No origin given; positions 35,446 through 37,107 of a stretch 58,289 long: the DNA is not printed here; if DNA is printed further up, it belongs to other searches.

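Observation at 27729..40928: Hexuronate operon lacking uxaA/uxaB/uxuA but carrying UxaE, a LarA-like epimerase candidate, a PdxB-like dehydrogenase and gnd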

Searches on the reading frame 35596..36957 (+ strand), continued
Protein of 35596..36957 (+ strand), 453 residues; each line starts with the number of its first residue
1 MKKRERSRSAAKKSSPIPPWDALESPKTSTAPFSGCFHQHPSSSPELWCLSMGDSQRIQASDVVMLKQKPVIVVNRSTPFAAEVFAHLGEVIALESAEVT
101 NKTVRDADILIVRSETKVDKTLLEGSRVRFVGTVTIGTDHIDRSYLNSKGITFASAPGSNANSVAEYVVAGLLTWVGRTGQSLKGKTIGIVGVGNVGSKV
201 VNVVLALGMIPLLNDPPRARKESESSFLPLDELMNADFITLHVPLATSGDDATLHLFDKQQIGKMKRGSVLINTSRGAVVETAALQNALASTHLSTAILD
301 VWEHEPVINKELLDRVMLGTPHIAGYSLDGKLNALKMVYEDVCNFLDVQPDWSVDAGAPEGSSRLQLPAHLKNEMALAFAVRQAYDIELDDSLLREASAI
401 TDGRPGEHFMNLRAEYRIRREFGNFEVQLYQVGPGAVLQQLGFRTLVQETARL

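Call 30: find_homologous_proteins(query=window:35788-36954:+, max_evalue=1e-30)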
Query window:35788-36954:+ (389 aa): 7913 proteins with E <= 1e-30 among 8000 candidates; the best 120 are listed.
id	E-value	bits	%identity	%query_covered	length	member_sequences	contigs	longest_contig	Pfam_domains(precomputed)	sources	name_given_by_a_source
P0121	1.2e-251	852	100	100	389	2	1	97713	PF00389.37,PF11890.15,PF02826.26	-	-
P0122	1.5e-183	628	75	98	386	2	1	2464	PF00389.37,PF11890.15,PF02826.26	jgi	jgi:erythronate-4-phosphate dehydrogenase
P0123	1.1e-178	612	74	98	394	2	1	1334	PF00389.37,PF11890.15,PF02826.26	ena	-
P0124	2.3e-163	561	69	99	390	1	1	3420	PF00389.37,PF11890.15,PF02826.26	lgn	-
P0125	4.5e-163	560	69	99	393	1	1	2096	PF00389.37,PF11890.15,PF02826.26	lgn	-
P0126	8.2e-159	546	67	99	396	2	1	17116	PF00389.37,PF11890.15,PF02826.26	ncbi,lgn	ncbi:MAG: 4-phosphoerythronate dehydrogenase [Bacteroidota bacterium]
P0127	6.8e-152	524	64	100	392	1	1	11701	PF00389.37,PF11890.15,PF02826.26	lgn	-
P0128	3.5e-151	521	65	99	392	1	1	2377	PF00389.37,PF11890.15,PF02826.26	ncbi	-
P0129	9.8e-147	507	63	100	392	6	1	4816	PF00389.37,PF11890.15,PF02826.26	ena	-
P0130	1.4e-146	506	63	98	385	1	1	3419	PF00389.37,PF11890.15,PF02826.26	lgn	-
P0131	2.2e-146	506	64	96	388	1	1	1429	PF00389.37,PF11890.15,PF02826.26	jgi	jgi:erythronate-4-phosphate dehydrogenase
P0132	5.7e-146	504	63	99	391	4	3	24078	PF00389.37,PF11890.15,PF02826.26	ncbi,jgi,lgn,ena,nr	ncbi:MAG TPA: 4-phosphoerythronate dehydrogenase [Bacteroidota bacterium]|nr:4-phosphoerythronate de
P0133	6.5e-146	504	61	99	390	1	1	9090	PF00389.37,PF11890.15,PF02826.26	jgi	jgi:erythronate-4-phosphate dehydrogenase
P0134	1.5e-145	503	63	99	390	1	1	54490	PF00389.37,PF11890.15,PF02826.26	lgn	-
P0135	6.0e-145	501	62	98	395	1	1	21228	PF00389.37,PF11890.15,PF02826.26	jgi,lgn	jgi:erythronate-4-phosphate dehydrogenase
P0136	9.4e-145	500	63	98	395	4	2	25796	PF00389.37,PF11890.15,PF02826.26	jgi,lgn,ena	-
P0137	2.2e-144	499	62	97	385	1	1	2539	PF00389.37,PF11890.15,PF02826.26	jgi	jgi:erythronate-4-phosphate dehydrogenase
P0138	2.7e-144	499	62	97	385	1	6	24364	PF00389.37,PF11890.15,PF02826.26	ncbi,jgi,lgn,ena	jgi:erythronate-4-phosphate dehydrogenase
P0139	3.2e-144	498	62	97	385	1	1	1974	PF00389.37,PF11890.15,PF02826.26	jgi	jgi:erythronate-4-phosphate dehydrogenase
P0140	8.0e-144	497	62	96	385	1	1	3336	PF00389.37,PF11890.15,PF02826.26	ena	-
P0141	1.0e-143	497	62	97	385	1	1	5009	PF00389.37,PF11890.15,PF02826.26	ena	-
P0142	1.5e-143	496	62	97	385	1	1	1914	PF00389.37,PF11890.15,PF02826.26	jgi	jgi:erythronate-4-phosphate dehydrogenase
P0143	1.5e-143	496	62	97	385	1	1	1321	PF00389.37,PF11890.15,PF02826.26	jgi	jgi:erythronate-4-phosphate dehydrogenase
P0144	2.0e-143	496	62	97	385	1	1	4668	PF00389.37,PF11890.15,PF02826.26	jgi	jgi:erythronate-4-phosphate dehydrogenase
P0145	2.5e-143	496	61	99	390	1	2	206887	PF00389.37,PF11890.15,PF02826.26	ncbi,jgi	jgi:erythronate-4-phosphate dehydrogenase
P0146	2.7e-143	495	62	96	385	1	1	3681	PF00389.37,PF11890.15,PF02826.26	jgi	jgi:erythronate-4-phosphate dehydrogenase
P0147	2.9e-143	495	63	98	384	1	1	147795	PF00389.37,PF11890.15,PF02826.26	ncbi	-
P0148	3.0e-143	495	62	96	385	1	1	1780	PF00389.37,PF11890.15,PF02826.26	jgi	-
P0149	3.3e-143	495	63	96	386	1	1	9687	PF00389.37,PF11890.15,PF02826.26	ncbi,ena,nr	ncbi:MAG TPA: 4-phosphoerythronate dehydrogenase [Bacteroidota bacterium]|nr:4-phosphoerythronate de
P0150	4.0e-143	495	61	96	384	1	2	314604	PF00389.37,PF11890.15,PF02826.26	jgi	jgi:erythronate-4-phosphate dehydrogenase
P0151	4.2e-143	495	62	96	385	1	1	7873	PF00389.37,PF11890.15,PF02826.26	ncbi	-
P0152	5.4e-143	494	62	96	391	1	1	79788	PF00389.37,PF11890.15,PF02826.26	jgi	-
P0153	6.9e-143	494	61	96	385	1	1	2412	PF00389.37,PF11890.15,PF02826.26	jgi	jgi:erythronate-4-phosphate dehydrogenase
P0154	1.3e-142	493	62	99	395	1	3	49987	PF00389.37,PF11890.15,PF02826.26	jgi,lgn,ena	jgi:erythronate-4-phosphate dehydrogenase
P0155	4.7e-142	491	61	96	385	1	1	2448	PF00389.37,PF11890.15,PF02826.26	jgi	jgi:erythronate-4-phosphate dehydrogenase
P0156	1.2e-141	490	61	99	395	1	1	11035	PF00389.37,PF11890.15,PF02826.26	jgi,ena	-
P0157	1.2e-141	490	60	96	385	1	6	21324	PF00389.37,PF11890.15,PF02826.26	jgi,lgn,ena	jgi:erythronate-4-phosphate dehydrogenase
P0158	6.3e-141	488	61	99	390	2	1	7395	PF00389.37,PF11890.15,PF02826.26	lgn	-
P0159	1.2e-140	487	60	99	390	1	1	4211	PF00389.37,PF11890.15,PF02826.26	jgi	jgi:erythronate-4-phosphate dehydrogenase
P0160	1.2e-140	487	62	97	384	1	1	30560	PF00389.37,PF11890.15,PF02826.26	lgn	-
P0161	2.9e-140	485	63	94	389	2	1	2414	PF00389.37,PF11890.15,PF02826.26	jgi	jgi:erythronate-4-phosphate dehydrogenase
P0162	4.0e-140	485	60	99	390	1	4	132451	PF00389.37,PF11890.15,PF02826.26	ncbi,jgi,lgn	-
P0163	5.4e-140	485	61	98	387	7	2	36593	PF00389.37,PF11890.15,PF02826.26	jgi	-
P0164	1.2e-139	483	62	98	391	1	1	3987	PF00389.37,PF11890.15,PF02826.26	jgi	jgi:erythronate-4-phosphate dehydrogenase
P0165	1.3e-139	483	60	100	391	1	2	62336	PF00389.37,PF11890.15,PF02826.26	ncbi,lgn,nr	ncbi:MAG: 4-phosphoerythronate dehydrogenase [Ignavibacteriae bacterium]|nr:4-phosphoerythronate deh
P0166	1.4e-139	483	61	96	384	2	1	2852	PF00389.37,PF11890.15,PF02826.26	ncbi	-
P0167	1.5e-139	483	62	99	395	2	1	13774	PF00389.37,PF11890.15,PF02826.26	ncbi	-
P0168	3.1e-139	482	61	98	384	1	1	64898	PF00389.37,PF11890.15,PF02826.26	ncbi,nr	ncbi:MAG: 4-phosphoerythronate dehydrogenase [Bacteroidetes bacterium]|nr:4-phosphoerythronate dehyd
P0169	5.1e-139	481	61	99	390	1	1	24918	PF00389.37,PF11890.15,PF02826.26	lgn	-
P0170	6.1e-139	481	62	98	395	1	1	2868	PF00389.37,PF11890.15,PF02826.26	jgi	jgi:erythronate-4-phosphate dehydrogenase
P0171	7.0e-139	481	60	97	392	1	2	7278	PF00389.37,PF11890.15,PF02826.26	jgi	jgi:erythronate-4-phosphate dehydrogenase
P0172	2.3e-138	479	62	98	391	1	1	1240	PF00389.37,PF11890.15,PF02826.26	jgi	jgi:erythronate-4-phosphate dehydrogenase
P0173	3.1e-138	479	61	98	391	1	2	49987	PF00389.37,PF11890.15,PF02826.26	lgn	-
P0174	3.1e-138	479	60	99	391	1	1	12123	PF00389.37,PF11890.15,PF02826.26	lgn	-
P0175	4.6e-138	478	63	98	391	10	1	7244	PF00389.37,PF11890.15,PF02826.26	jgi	jgi:erythronate-4-phosphate dehydrogenase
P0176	4.6e-138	478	59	97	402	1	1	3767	PF00389.37,PF11890.15,PF02826.26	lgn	-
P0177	6.2e-138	478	60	99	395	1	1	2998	PF00389.37,PF11890.15,PF02826.26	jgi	jgi:erythronate-4-phosphate dehydrogenase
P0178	8.0e-138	477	60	97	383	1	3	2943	PF00389.37,PF11890.15,PF02826.26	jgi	jgi:erythronate-4-phosphate dehydrogenase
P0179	1.0e-137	477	60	96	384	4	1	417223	PF00389.37,PF11890.15,PF02826.26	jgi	jgi:erythronate-4-phosphate dehydrogenase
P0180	1.1e-137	477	62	98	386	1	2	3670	PF00389.37,PF11890.15,PF02826.26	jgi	jgi:erythronate-4-phosphate dehydrogenase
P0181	1.4e-137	477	61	97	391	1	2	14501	PF00389.37,PF11890.15,PF02826.26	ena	-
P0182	1.7e-137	476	62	98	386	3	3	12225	PF00389.37,PF11890.15,PF02826.26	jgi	jgi:erythronate-4-phosphate dehydrogenase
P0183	8.3e-137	474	60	100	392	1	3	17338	PF00389.37,PF11890.15,PF02826.26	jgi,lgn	jgi:erythronate-4-phosphate dehydrogenase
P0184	1.2e-136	474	60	98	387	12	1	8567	PF00389.37,PF11890.15,PF02826.26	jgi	-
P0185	1.2e-136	474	61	98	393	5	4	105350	PF00389.37,PF11890.15,PF02826.26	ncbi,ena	-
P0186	2.0e-136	473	61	98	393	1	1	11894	PF00389.37,PF11890.15,PF02826.26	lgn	-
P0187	2.1e-136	473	58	97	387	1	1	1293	PF00389.37,PF11890.15,PF02826.26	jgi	jgi:erythronate-4-phosphate dehydrogenase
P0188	2.9e-136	472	60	100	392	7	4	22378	PF00389.37,PF11890.15,PF02826.26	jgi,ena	-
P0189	2.0e-135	470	58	98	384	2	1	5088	PF00389.37,PF11890.15,PF02826.26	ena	-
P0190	2.3e-135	469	61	98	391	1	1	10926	PF00389.37,PF11890.15,PF02826.26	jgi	jgi:erythronate-4-phosphate dehydrogenase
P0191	2.3e-135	469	61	98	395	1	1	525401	PF00389.37,PF11890.15,PF02826.26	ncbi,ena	-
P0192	3.3e-135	469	60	99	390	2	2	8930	PF00389.37,PF11890.15,PF02826.26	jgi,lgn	-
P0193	5.4e-135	468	60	98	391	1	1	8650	PF00389.37,PF11890.15,PF02826.26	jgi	jgi:erythronate-4-phosphate dehydrogenase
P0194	6.4e-135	468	58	100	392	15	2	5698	PF00389.37,PF11890.15,PF02826.26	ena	-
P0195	1.4e-134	467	59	98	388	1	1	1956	PF00389.37,PF11890.15,PF02826.26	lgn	-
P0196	1.6e-134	467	61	98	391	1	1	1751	PF00389.37,PF11890.15,PF02826.26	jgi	jgi:erythronate-4-phosphate dehydrogenase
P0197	2.3e-134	466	59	98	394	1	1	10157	PF00389.37,PF11890.15,PF02826.26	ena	-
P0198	2.5e-134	466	60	98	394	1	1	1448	PF00389.37,PF11890.15,PF02826.26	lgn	-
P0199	4.8e-134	465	58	98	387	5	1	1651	PF00389.37,PF11890.15,PF02826.26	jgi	jgi:erythronate-4-phosphate dehydrogenase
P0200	5.3e-134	465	60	97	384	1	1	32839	PF00389.37,PF11890.15,PF02826.26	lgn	-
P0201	5.9e-134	465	60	98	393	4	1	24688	PF00389.37,PF11890.15,PF02826.26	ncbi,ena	-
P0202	6.9e-134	464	58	99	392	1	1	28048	PF00389.37,PF11890.15,PF02826.26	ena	-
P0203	1.3e-133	464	59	99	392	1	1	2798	PF00389.37,PF11890.15,PF02826.26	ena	-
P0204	1.9e-133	463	61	96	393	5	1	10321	PF00389.37,PF11890.15,PF02826.26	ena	-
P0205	5.9e-133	461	59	99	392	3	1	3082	PF00389.37,PF11890.15,PF02826.26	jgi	jgi:erythronate-4-phosphate dehydrogenase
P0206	1.0e-132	461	58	97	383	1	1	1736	PF00389.37,PF11890.15,PF02826.26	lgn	-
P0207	1.4e-132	460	58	100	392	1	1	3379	PF00389.37,PF11890.15,PF02826.26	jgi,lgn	jgi:erythronate-4-phosphate dehydrogenase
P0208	1.9e-132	460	60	99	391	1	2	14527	PF00389.37,PF11890.15,PF02826.26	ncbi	-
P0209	4.3e-132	459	57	99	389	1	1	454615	PF00389.37,PF11890.15,PF02826.26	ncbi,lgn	-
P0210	4.4e-132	459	59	99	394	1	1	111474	PF00389.37,PF11890.15,PF02826.26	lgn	-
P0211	6.7e-132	458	58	98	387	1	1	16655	PF00389.37,PF11890.15,PF02826.26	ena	-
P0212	8.0e-132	458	58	98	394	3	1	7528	PF00389.37,PF11890.15,PF02826.26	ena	-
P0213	1.8e-131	457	59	96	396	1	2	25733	PF00389.37,PF11890.15,PF02826.26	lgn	-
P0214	2.2e-131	456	59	98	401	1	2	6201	PF00389.37,PF11890.15,PF02826.26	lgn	-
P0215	2.1e-130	453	60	96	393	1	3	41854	PF00389.37,PF11890.15,PF02826.26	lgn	-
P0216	2.4e-130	453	60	96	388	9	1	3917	PF00389.37,PF11890.15,PF02826.26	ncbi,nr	ncbi:MAG TPA: 4-phosphoerythronate dehydrogenase [Bacteroidetes bacterium]|nr:4-phosphoerythronate d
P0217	3.3e-130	452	58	100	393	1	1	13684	PF00389.37,PF11890.15,PF02826.26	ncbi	-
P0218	3.3e-130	452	58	98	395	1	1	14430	PF00389.37,PF11890.15,PF02826.26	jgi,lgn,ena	-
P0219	4.5e-130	452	59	96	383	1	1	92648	PF00389.37,PF11890.15,PF02826.26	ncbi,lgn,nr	ncbi:MAG: 4-phosphoerythronate dehydrogenase [Ignavibacteriae bacterium]|nr:4-phosphoerythronate deh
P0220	2.5e-129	449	58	97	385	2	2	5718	PF00389.37,PF11890.15,PF02826.26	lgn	-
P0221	2.8e-129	449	56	98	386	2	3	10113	PF00389.37,PF11890.15,PF02826.26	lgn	-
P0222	2.3e-128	446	56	99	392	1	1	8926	PF00389.37,PF11890.15,PF02826.26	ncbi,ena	ncbi:MAG TPA: 4-phosphoerythronate dehydrogenase [Bacteroidota bacterium]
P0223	3.2e-128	446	56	99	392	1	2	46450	PF00389.37,PF11890.15,PF02826.26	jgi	-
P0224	3.6e-128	446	58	98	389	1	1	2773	PF00389.37,PF11890.15,PF02826.26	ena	-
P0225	1.6e-127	444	60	90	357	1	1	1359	PF00389.37,PF11890.15,PF02826.26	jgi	jgi:erythronate-4-phosphate dehydrogenase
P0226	5.0e-127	442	58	98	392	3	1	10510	PF00389.37,PF11890.15,PF02826.26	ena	-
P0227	5.7e-127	442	58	96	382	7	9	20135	PF00389.37,PF11890.15,PF02826.26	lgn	-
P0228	3.0e-126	439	65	82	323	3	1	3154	PF00389.37,PF02826.26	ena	-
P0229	4.7e-126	439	57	96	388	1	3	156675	PF00389.37,PF11890.15,PF02826.26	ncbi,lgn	-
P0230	5.1e-126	439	57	99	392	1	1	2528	PF00389.37,PF11890.15,PF02826.26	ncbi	-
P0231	1.5e-125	437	57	97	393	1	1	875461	PF00389.37,PF11890.15,PF02826.26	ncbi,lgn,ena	-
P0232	1.9e-124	433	56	100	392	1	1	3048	PF00389.37,PF11890.15,PF02826.26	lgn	-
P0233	1.9e-124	433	56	98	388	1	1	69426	PF00389.37,PF11890.15,PF02826.26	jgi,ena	-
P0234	2.2e-124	433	58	96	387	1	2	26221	PF00389.37,PF11890.15,PF02826.26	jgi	jgi:erythronate-4-phosphate dehydrogenase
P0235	1.2e-123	431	56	96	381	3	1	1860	PF00389.37,PF11890.15,PF02826.26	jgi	jgi:erythronate-4-phosphate dehydrogenase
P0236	1.4e-123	431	57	96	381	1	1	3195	PF00389.37,PF11890.15,PF02826.26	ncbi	-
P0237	2.0e-123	430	56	96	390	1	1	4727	PF00389.37,PF11890.15,PF02826.26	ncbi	-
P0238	2.1e-123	430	56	97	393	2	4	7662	PF00389.37,PF11890.15,PF02826.26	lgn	-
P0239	3.2e-123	429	58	93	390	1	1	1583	PF00389.37,PF11890.15,PF02826.26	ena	-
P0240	8.4e-123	428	58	92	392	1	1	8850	PF00389.37,PF11890.15,PF02826.26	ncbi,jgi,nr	ncbi:MAG: 4-phosphoerythronate dehydrogenase [Ignavibacteriae bacterium]|nr:MAG: 4-phosphoerythronat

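Call 31: find_encoding_contigs(protein=P0150, flank=8000, max_places=2)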
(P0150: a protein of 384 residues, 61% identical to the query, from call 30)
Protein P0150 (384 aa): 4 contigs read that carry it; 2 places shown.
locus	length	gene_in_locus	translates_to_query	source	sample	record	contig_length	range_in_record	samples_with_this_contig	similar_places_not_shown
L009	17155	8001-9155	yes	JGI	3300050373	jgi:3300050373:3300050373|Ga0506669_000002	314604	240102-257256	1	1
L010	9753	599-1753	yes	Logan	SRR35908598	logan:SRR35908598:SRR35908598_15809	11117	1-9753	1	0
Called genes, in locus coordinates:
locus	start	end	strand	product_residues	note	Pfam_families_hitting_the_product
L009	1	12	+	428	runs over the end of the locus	PF16257:UxaE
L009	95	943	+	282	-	PF04962:KduI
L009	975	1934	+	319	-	PF01081:Aldolase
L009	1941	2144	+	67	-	-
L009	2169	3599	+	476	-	PF02614:UxaC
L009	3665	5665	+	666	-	PF00456:Transketolase_N, PF02779:Transket_pyr, PF22613:Transketolase_C_1, PF02780:Transketolase_C (weak)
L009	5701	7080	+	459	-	PF00083:Sugar_tr, PF07690:MFS_1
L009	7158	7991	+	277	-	PF00106:adh_short, PF08659:KR (faint), PF13561:adh_short_C2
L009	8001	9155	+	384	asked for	PF00389:2-Hacid_dh, PF02826:2-Hacid_dh_C, PF11890:DUF3410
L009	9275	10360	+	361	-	PF00294:PfkB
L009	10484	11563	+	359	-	PF00294:PfkB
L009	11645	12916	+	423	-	PF09861:Lar_N (faint)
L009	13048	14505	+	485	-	PF03446:NAD_binding_2, PF00393:6PGD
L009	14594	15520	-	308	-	PF20434:BD-FAE, PF01738:DLH (faint), PF07859:Abhydrolase_3, PF00326:Peptidase_S9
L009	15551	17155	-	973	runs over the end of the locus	PF00211:Guanylate_cyc, PF13414:TPR_11 (faint), PF13428:TPR_14 (faint), PF13432:TPR_16 (faint), PF14559:TPR_19 (faint)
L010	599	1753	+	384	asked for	PF00389:2-Hacid_dh, PF02826:2-Hacid_dh_C, PF11890:DUF3410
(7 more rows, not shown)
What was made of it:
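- L009 also carries a transketolase (call 31).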

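Call 32: find_encoding_contigs(protein=P0191, flank=8000, max_places=2)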
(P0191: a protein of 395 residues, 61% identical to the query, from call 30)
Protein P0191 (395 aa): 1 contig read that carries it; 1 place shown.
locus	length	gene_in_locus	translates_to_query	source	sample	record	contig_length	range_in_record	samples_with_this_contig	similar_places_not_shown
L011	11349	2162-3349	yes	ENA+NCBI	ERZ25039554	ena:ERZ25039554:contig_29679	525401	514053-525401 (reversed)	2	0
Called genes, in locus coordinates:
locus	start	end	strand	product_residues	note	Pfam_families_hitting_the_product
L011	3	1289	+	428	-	?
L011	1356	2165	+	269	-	PF00106:adh_short, PF08659:KR, PF13561:adh_short_C2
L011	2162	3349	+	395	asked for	PF00389:2-Hacid_dh, PF02826:2-Hacid_dh_C, PF11890:DUF3410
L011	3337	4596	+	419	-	PF09861:Lar_N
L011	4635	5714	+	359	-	PF00294:PfkB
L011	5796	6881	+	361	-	PF00294:PfkB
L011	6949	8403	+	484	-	PF03446:NAD_binding_2, PF00393:6PGD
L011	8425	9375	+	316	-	PF01081:Aldolase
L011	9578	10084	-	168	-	PF01641:SelR, PF24046:At4g08330 (faint)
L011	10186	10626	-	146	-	-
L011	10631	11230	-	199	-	PF28474:DUF8412, PF13376:OmdA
